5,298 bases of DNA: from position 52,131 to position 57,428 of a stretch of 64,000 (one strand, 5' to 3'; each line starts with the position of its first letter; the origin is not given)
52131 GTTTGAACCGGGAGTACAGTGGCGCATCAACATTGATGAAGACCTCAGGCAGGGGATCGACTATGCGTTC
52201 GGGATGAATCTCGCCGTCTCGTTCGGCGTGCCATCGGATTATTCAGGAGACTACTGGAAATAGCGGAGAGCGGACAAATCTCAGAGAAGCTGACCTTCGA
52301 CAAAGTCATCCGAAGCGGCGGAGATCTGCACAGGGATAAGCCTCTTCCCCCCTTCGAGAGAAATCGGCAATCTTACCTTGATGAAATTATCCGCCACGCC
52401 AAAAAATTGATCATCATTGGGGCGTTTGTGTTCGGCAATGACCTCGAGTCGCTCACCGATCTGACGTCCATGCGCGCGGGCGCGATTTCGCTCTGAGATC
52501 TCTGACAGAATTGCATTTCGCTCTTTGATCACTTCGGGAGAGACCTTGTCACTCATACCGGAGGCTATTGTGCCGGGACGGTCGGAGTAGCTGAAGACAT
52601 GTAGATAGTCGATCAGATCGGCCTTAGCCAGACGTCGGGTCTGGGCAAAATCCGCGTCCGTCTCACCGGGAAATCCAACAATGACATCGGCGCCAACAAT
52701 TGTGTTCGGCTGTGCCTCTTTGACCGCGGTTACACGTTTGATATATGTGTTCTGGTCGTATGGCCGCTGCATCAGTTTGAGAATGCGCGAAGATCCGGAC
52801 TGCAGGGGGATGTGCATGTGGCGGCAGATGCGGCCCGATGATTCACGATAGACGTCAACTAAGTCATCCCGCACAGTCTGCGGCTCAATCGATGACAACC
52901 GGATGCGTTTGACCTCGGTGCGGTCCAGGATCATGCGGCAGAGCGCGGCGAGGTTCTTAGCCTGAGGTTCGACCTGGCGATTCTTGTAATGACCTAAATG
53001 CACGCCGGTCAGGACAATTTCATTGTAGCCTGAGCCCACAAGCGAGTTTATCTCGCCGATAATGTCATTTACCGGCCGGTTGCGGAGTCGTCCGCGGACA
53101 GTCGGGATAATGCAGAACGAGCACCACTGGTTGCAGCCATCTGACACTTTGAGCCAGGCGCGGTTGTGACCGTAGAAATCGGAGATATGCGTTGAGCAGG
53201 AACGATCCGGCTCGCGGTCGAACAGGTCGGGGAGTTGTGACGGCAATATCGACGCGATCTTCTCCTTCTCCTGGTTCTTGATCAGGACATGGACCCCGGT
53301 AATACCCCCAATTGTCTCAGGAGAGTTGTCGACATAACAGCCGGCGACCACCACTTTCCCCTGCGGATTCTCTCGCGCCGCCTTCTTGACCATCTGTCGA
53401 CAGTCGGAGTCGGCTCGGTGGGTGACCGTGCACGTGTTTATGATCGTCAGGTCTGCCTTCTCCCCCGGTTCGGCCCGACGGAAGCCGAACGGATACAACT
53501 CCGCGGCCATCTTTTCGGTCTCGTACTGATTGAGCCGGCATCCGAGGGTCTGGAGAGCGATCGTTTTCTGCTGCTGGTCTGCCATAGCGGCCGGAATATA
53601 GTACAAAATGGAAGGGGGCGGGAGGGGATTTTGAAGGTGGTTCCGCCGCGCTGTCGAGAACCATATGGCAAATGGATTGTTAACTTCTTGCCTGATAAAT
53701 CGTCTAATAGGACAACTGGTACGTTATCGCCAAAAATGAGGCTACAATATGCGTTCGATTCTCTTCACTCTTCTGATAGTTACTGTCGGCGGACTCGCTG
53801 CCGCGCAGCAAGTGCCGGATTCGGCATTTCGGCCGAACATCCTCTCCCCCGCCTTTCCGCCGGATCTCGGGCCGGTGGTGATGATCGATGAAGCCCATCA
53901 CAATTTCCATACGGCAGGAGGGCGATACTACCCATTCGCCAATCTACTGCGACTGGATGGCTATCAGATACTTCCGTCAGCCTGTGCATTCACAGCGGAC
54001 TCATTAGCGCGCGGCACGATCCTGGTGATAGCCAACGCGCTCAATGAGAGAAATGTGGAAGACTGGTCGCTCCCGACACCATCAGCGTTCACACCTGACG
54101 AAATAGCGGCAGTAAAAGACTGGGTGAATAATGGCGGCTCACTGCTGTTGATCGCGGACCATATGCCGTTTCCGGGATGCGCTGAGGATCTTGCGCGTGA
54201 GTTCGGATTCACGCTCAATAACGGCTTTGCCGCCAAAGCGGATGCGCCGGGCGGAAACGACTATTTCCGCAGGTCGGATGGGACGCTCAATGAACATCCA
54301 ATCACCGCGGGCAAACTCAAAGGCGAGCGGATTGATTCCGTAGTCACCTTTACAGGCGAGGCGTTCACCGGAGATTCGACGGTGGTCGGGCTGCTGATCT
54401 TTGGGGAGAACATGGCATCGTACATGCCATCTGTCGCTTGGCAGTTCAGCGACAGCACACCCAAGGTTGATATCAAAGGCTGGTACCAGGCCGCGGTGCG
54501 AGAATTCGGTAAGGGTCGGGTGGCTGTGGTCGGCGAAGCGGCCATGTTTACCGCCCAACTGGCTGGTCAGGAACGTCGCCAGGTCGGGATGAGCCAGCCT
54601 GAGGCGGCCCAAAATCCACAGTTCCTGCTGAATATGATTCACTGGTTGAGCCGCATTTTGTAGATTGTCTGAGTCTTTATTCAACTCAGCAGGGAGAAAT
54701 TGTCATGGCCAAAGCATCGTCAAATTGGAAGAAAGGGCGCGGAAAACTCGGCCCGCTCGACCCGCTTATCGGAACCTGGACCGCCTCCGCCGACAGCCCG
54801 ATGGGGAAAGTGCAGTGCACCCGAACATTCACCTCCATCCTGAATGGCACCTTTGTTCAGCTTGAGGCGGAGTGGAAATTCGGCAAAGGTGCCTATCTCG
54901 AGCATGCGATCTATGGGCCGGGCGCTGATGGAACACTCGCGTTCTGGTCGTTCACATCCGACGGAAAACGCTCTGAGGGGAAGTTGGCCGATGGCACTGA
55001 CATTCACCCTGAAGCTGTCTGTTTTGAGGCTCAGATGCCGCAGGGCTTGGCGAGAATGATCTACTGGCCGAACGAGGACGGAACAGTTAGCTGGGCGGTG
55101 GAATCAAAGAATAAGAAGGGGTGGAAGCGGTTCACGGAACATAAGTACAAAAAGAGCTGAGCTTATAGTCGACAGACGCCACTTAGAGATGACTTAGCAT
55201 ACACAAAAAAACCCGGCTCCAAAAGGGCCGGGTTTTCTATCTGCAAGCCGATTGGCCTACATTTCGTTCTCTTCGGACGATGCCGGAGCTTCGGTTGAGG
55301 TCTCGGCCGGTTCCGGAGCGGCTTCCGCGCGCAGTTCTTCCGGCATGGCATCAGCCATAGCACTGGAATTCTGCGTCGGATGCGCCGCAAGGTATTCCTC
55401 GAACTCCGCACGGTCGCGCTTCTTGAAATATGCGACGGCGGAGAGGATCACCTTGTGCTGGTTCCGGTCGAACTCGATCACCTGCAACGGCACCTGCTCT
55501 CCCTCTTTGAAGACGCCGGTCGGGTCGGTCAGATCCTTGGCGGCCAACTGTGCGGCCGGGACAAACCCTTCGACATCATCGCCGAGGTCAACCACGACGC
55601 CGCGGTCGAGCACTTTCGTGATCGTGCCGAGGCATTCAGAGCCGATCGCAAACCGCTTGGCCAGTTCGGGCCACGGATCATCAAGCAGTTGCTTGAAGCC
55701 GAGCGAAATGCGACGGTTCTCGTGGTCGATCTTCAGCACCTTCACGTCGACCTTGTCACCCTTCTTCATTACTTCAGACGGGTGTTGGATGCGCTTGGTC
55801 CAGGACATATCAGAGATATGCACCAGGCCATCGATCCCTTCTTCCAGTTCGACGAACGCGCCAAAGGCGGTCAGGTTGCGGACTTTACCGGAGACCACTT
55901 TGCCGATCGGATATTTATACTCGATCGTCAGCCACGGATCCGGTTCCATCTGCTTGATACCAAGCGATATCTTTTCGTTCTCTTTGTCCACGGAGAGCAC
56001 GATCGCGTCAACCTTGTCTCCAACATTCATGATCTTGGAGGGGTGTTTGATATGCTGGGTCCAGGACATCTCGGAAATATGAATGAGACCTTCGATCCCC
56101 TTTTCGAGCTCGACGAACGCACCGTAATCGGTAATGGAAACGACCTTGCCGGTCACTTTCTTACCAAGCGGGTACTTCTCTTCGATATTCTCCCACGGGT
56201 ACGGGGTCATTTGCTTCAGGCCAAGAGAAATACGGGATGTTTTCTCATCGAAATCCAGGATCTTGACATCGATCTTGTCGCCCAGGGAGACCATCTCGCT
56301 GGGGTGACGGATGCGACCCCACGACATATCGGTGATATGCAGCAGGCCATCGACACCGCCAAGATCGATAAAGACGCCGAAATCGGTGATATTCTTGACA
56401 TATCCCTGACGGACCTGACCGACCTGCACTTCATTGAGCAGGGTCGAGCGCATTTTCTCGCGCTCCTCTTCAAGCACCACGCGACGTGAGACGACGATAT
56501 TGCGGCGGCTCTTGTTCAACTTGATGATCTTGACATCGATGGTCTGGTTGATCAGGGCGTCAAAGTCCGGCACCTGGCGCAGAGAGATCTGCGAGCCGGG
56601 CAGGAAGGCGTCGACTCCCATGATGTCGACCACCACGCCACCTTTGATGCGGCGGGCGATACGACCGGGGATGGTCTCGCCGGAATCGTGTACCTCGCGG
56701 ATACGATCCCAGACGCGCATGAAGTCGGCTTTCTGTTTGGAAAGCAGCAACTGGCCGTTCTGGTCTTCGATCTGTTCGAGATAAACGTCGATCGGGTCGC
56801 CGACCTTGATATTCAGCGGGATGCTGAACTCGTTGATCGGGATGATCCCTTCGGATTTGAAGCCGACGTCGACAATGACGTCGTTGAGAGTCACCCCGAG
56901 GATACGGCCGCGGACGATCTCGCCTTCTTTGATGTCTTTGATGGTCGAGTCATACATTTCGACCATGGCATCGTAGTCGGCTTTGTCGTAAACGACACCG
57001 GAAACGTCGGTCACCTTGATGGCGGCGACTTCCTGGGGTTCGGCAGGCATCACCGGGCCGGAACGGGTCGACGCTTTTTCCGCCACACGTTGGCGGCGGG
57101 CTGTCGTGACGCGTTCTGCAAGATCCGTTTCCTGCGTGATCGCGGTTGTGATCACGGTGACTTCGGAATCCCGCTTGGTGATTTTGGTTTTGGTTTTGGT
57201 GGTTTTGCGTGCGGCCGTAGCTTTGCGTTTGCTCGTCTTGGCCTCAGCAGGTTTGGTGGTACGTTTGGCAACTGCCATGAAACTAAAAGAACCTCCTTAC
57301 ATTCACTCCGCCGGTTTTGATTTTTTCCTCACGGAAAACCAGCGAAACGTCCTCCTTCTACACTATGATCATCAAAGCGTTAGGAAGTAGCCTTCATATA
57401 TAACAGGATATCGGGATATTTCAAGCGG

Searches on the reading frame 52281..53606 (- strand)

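Call 16: search_protein_families(library=pfam, proteins=[window:52281-53606:-], max_evalue=0.0001)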
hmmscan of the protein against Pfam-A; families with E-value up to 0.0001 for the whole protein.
window:52281-53606:- (441 aa): 2 families
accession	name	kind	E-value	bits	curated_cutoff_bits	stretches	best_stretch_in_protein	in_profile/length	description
PF00919.26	UPF0004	-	9.9e-23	80.4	27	1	16-100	2-87/98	Uncharacterized protein family UPF0004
PF04055.27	Radical_SAM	-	3.8e-22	79.7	29.5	1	153-326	2-165/166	Radical SAM superfamily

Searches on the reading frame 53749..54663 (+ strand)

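Call 16: search_protein_families(library=pfam, proteins=[window:53749-54663:+], max_evalue=0.0001)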
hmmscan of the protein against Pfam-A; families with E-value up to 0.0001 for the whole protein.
window:53749-54663:+ (304 aa): 1 family
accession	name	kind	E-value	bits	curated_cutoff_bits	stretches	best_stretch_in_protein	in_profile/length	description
PF14258.12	DUF4350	-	4.3e-05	24.3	30.4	0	110-268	45-164/181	Domain of unknown function (DUF4350)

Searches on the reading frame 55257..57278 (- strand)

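Call 16: search_protein_families(library=pfam, proteins=[window:55257-57278:-], max_evalue=0.0001)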
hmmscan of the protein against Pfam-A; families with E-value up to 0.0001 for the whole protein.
window:55257-57278:- (673 aa): 6 families
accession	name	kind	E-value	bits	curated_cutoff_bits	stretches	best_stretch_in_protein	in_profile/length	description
PF00575.29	S1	-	2e-97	320.1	22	6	456-527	2-72/74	S1 RNA binding domain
PF23459.1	S1_RRP5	-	1.1e-26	93.6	27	2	372-437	4-68/72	RRP5 S1 domain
PF21710.3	Spt6_S1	-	3.1e-17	63.1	27.5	0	458-525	16-83/91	Spt6, S1/OB domain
PF13509.12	S1_2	-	1.1e-11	45.1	21.8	0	371-405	1-35/61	S1 domain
PF17092.11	PCB_OB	-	4.9e-09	37.4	27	0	372-423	32-93/111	Penicillin-binding protein OB-like domain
PF24685.1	OB_RRP5_4th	-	9.7e-05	22.8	31.5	0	482-517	37-71/92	RRP5 OB-fold domain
